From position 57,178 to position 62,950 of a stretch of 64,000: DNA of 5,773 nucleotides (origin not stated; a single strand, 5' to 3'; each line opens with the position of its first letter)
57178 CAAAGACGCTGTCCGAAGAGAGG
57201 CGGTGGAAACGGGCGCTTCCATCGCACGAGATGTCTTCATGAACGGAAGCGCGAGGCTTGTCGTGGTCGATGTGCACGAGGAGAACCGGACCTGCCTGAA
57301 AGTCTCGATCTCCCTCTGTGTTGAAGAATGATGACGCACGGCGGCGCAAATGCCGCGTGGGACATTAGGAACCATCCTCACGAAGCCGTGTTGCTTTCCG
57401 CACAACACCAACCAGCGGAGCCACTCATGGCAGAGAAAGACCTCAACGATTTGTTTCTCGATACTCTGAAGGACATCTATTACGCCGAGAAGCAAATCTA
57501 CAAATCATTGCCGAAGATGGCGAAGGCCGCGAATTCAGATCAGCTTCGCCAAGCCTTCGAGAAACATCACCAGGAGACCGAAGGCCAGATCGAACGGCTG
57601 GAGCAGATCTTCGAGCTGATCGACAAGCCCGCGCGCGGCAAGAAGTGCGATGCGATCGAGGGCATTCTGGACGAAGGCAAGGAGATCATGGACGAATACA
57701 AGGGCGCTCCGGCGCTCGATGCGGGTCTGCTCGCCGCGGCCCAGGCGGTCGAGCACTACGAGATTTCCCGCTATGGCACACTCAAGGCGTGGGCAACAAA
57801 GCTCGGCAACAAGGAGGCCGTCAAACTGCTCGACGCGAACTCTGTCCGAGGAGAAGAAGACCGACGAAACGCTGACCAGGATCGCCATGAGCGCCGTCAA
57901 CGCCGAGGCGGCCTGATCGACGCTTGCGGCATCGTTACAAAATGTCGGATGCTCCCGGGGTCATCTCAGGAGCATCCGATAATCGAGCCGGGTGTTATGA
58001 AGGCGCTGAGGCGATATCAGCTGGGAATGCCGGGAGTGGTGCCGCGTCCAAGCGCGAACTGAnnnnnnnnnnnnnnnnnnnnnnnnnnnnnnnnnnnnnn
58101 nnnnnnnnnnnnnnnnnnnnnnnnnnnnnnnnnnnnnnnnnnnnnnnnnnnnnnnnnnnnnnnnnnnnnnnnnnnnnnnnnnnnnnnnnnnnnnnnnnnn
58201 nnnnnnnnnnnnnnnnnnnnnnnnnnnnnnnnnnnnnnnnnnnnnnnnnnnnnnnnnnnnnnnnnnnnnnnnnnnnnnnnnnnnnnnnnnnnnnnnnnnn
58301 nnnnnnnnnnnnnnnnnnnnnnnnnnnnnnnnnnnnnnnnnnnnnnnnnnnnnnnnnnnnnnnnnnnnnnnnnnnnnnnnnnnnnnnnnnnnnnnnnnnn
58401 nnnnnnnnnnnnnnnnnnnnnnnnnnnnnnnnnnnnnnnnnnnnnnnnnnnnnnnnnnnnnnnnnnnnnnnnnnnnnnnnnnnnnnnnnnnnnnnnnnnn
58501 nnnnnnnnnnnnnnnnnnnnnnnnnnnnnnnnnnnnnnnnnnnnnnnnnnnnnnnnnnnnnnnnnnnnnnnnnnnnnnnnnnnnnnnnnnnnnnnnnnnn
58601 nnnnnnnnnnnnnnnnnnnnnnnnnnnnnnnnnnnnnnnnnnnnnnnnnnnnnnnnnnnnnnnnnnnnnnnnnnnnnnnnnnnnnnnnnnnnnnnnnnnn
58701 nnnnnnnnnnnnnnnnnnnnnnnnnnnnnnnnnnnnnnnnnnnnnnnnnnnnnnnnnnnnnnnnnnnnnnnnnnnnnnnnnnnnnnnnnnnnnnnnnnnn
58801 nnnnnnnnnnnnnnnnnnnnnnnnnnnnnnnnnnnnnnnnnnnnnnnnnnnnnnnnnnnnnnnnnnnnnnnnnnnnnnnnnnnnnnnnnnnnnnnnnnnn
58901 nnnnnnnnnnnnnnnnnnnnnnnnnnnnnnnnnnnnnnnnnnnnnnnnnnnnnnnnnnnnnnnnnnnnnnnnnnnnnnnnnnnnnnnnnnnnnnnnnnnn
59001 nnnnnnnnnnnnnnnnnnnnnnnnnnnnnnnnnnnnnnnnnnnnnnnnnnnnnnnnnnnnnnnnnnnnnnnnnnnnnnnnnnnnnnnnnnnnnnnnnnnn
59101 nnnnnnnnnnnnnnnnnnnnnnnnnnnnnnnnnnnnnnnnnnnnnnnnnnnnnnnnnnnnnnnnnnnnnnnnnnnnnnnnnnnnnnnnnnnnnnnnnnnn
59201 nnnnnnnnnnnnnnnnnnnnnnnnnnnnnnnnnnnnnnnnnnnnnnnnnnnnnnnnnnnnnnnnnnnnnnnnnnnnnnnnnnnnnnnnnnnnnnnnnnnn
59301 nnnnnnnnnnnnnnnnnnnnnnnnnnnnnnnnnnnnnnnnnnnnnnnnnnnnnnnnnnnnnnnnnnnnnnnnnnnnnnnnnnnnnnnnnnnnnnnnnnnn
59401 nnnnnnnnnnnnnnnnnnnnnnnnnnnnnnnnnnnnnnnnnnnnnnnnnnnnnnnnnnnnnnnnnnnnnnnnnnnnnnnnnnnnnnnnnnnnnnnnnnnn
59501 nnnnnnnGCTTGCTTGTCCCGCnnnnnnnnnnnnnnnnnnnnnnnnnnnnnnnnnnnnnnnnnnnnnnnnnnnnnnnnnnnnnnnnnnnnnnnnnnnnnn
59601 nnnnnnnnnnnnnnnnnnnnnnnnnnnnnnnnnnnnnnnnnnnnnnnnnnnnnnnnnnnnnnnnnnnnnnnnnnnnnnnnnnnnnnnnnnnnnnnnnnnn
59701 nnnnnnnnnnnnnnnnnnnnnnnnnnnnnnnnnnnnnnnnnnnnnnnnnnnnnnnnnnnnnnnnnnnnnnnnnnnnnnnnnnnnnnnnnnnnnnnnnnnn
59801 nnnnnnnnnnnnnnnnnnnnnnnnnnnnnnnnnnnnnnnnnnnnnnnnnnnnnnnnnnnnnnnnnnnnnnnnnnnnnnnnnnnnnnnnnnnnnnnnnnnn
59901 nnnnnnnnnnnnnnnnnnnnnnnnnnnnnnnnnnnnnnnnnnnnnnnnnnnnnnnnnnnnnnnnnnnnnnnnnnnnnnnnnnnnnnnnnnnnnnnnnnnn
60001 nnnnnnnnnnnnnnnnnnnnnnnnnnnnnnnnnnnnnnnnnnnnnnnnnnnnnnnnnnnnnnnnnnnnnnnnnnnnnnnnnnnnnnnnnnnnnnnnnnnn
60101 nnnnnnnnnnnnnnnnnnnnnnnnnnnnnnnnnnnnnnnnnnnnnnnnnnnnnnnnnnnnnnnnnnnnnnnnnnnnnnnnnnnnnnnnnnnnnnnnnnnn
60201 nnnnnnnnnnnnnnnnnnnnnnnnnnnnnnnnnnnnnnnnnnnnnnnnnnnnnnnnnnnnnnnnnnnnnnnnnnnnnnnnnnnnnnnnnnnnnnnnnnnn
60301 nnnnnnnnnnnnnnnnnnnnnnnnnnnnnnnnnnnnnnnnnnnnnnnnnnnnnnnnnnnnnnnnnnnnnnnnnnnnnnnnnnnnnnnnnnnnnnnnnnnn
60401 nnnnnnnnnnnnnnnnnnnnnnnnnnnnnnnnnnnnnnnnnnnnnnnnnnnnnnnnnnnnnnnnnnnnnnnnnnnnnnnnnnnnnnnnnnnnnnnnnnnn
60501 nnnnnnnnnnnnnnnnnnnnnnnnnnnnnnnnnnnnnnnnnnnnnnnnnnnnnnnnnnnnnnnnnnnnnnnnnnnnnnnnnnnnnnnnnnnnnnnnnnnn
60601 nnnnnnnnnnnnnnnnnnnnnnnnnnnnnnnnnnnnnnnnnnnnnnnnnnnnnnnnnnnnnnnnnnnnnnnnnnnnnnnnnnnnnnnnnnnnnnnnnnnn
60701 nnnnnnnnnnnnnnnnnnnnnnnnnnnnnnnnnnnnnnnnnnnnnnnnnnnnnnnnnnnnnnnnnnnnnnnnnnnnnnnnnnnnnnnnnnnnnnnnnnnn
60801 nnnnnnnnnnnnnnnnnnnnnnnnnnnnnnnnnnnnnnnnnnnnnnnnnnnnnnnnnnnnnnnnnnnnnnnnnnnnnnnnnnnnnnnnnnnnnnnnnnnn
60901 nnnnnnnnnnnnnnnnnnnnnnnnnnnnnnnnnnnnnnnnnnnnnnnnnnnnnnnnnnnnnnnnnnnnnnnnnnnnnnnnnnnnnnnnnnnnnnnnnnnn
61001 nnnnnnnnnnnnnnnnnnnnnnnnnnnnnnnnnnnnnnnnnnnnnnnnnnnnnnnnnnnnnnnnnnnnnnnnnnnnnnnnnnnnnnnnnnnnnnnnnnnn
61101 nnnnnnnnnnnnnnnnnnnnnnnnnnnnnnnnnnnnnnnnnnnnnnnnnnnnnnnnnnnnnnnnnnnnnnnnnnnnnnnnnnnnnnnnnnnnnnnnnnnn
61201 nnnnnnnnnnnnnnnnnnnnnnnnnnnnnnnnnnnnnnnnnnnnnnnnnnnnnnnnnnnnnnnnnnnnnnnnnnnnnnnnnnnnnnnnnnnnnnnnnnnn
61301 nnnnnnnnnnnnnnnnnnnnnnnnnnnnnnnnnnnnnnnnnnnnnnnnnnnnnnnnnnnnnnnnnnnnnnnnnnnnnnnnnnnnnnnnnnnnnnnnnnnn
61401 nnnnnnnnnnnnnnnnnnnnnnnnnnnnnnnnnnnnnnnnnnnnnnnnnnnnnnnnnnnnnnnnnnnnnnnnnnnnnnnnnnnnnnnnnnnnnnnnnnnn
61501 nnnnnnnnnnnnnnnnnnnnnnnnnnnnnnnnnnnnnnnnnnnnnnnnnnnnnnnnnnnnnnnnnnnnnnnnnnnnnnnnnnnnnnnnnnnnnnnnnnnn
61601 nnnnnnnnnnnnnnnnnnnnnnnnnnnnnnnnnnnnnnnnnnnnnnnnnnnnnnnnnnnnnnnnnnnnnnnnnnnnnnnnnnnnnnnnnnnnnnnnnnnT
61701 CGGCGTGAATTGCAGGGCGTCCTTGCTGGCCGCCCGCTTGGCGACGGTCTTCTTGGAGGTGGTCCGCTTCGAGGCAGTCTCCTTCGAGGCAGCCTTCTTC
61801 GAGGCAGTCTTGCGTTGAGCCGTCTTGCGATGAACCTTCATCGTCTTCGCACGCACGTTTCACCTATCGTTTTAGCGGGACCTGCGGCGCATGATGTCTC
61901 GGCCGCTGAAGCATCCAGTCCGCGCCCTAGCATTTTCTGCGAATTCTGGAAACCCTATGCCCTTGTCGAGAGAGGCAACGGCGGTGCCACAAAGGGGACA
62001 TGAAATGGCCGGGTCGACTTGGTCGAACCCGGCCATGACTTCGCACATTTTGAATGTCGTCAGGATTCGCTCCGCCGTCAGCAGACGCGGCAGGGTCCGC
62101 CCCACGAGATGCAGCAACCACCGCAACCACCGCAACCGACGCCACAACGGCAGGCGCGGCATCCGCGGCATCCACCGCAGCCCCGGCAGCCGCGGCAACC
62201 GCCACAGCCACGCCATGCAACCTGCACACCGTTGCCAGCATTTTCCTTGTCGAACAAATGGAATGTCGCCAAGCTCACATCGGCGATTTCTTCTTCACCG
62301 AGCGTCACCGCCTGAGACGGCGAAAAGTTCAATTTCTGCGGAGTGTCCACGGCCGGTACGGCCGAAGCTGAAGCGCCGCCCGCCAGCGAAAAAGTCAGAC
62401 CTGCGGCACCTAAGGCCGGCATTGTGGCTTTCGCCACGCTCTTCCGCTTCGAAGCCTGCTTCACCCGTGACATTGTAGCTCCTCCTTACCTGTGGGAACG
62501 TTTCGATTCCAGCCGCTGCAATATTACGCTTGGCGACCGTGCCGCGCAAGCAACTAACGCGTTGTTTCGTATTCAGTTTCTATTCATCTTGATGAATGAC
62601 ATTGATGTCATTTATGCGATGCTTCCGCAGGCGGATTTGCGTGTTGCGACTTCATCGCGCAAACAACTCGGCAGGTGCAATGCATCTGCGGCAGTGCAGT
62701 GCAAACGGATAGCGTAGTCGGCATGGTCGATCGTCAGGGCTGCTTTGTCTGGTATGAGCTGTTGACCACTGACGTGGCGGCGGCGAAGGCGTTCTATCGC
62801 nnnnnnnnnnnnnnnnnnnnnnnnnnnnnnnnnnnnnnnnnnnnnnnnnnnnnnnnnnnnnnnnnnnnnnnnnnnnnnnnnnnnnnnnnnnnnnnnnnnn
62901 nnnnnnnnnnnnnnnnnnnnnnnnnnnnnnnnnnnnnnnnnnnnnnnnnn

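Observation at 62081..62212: Precursor core: 14 Cys with an (x-G-C)n period and interspersed Arg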

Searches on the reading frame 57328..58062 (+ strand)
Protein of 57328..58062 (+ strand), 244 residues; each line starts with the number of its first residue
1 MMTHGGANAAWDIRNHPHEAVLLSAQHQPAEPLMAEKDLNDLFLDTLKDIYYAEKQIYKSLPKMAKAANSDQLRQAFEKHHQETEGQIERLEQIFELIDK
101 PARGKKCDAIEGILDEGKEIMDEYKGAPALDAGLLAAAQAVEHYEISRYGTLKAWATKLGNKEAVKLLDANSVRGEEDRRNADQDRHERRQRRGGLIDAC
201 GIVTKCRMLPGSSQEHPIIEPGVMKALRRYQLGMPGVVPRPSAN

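Call 3: search_protein_families(library=ncbifam, proteins=[window:57328-58062:+], max_evalue=0.01)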
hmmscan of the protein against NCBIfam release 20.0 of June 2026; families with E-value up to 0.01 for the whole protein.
window:57328-58062:+ (244 aa): 0 families

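Call 4: search_protein_families(library=pfam, proteins=[window:57328-58062:+], max_evalue=0.01)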
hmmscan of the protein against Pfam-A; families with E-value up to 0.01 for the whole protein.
window:57328-58062:+ (244 aa): 1 family
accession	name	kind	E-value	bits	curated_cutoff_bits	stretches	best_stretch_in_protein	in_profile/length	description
PF05974.18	DUF892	-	1.9e-54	184.5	23.7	1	39-171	2-135/159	Domain of unknown function (DUF892)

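Call 61: search_protein_families(library=padloc, proteins=[window:57328-58062:+], max_evalue=0.01)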
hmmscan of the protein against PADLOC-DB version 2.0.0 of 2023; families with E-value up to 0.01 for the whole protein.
window:57328-58062:+ (244 aa): 0 families

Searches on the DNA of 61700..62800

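Call 86: search_rna_families(source=window, start=61700, end=62800, threshold=evalue, max_evalue=1)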
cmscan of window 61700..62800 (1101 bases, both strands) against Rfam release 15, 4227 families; matches with E-value up to 1: 1.
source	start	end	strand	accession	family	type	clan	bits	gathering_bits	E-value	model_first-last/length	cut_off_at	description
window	62155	62211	-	RF01390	isrG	Gene; sRNA;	-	13.1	100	0.54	60-116/279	no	isrG Hfq binding RNA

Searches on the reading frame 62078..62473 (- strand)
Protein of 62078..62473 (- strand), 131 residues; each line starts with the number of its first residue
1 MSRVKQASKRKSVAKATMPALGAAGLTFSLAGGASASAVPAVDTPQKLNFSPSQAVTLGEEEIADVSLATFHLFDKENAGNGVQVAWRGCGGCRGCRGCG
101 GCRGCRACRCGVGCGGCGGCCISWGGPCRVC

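Call 3: search_protein_families(library=ncbifam, proteins=[window:62078-62473:-], max_evalue=0.01)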
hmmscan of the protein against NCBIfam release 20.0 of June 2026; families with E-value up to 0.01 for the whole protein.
window:62078-62473:- (131 aa): 0 families

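Call 4: search_protein_families(library=pfam, proteins=[window:62078-62473:-], max_evalue=0.01)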
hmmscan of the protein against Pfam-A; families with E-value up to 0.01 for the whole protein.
window:62078-62473:- (131 aa): 0 families

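Call 5: find_homologous_proteins(query=window:62078-62473:-, max_evalue=0.01)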
Query window:62078-62473:- (131 aa): 5980 proteins with E <= 0.01 among 8000 candidates; the best 120 are listed.
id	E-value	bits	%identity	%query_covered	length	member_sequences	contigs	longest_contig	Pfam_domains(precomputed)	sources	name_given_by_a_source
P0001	1.7e-64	234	95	70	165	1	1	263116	-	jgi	jgi:hypothetical protein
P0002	2.8e-64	233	95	70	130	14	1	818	-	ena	-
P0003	1.2e-61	225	88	70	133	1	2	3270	-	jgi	jgi:hypothetical protein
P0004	1.9e-61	224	93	70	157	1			-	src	-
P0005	1.0e-60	222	93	70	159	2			-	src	-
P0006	2.3e-59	217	91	66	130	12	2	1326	-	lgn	-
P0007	5.1e-59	216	91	72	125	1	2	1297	-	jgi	jgi:hypothetical protein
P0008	1.5e-57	212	76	100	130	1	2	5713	-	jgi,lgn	jgi:hypothetical protein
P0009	4.7e-57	210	91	65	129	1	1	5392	-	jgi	jgi:hypothetical protein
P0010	6.0e-57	210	77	70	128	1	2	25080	-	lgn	-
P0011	7.7e-57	209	86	66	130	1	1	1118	-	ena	-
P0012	9.3e-57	209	76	70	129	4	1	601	-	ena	-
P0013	9.6e-57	209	78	70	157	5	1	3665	-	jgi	jgi:hypothetical protein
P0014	1.3e-56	209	77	100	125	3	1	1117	-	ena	-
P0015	2.4e-56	208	82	67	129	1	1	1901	-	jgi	-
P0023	8.2e-55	203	69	100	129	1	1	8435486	-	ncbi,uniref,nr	ncbi:hypothetical protein HAP47_0019560 [Bradyrhizobium sp. 41S5]|uniref:hypothetical protein n=1 Ta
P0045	2.0e-52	195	72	70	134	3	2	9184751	-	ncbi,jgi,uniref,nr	ncbi:hypothetical protein SAMN05444169_6367 [Bradyrhizobium erythrophlei]|jgi:hypothetical protein|u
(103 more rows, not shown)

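Call 9: find_encoding_contigs(protein=P0023, flank=10000, max_places=3)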
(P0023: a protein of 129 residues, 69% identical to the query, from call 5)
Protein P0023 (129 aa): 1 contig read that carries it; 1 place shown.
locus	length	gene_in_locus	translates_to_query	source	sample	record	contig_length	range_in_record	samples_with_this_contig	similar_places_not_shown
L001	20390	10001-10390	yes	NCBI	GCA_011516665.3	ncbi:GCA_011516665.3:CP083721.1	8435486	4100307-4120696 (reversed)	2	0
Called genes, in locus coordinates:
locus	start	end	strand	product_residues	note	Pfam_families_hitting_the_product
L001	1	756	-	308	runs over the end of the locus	PF00682:HMGL-like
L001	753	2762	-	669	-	PF00289:Biotin_carb_N, PF02786:CPSase_L_D2, PF02222:ATP-grasp, PF07478:Dala_Dala_lig_C, PF02785:Biotin_carb_C, PF21139:BT_MCC_alpha, PF25919:BSH_CusB (faint), PF00364:Biotin_lipoyl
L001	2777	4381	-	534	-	PF01039:Carboxyl_trans, PF03255:ACCA (weak)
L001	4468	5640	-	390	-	PF02771:Acyl-CoA_dh_N, PF02770:Acyl-CoA_dh_M, PF00441:Acyl-CoA_dh_1, PF08028:Acyl-CoA_dh_2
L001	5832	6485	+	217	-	PF00440:TetR_N, PF17932:TetR_C_24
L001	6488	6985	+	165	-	PF13404:HTH_AsnC-type, PF13412:HTH_24, PF01037:AsnC_trans_reg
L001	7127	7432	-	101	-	PF04800:NDUS4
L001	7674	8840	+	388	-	PF01757:Acyl_transf_3 (weak), PF10129:OpgC_C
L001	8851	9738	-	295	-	PF00903:Glyoxalase (weak), PF18029:Glyoxalase_6 (faint), PF00903:Glyoxalase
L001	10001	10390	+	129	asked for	-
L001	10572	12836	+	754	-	PF02624:YcaO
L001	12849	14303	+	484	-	PF22767:ThcOx, PF00881:Nitroreductase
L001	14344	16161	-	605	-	PF02543:Carbam_trans_N, PF16861:Carbam_trans_C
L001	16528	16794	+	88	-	-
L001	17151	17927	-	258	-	PF04199:Cyclase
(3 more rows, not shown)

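Call 10: find_encoding_contigs(protein=P0045, flank=10000, max_places=3)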
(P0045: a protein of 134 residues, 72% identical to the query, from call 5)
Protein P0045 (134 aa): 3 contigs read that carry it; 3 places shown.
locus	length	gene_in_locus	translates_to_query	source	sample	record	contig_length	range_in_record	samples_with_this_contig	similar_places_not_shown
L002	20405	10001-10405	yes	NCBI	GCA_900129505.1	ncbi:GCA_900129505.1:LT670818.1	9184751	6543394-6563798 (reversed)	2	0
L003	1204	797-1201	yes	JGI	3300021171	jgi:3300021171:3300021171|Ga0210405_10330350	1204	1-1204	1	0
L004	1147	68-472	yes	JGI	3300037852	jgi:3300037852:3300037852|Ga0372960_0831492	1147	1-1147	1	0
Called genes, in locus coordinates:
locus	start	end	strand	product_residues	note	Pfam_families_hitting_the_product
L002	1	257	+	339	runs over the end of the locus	PF03480:DctP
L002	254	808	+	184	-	PF04290:DctQ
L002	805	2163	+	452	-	PF06808:DctM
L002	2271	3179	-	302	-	PF00682:HMGL-like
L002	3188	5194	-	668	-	PF00289:Biotin_carb_N, PF02786:CPSase_L_D2, PF02222:ATP-grasp, PF07478:Dala_Dala_lig_C, PF02785:Biotin_carb_C, PF21139:BT_MCC_alpha (weak), PF00364:Biotin_lipoyl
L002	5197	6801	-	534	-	PF01039:Carboxyl_trans, PF03255:ACCA (weak)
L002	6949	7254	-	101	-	PF04800:NDUS4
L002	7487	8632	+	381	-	PF10129:OpgC_C, PF01757:Acyl_transf_3 (weak)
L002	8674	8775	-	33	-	-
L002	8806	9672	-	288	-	PF00903:Glyoxalase, PF18029:Glyoxalase_6 (weak), PF00903:Glyoxalase (weak)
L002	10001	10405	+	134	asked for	-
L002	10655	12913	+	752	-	PF02624:YcaO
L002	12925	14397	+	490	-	PF22767:ThcOx, PF00881:Nitroreductase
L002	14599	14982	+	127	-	-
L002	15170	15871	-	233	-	PF00005:ABC_tran, PF02463:SMC_N (faint), PF13304:AAA_21 (faint)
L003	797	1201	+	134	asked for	-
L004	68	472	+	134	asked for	-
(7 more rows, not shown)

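Call 61: search_protein_families(library=padloc, proteins=[window:62078-62473:-], max_evalue=0.01)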
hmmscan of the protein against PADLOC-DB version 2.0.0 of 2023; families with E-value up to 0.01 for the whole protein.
window:62078-62473:- (131 aa): 0 families
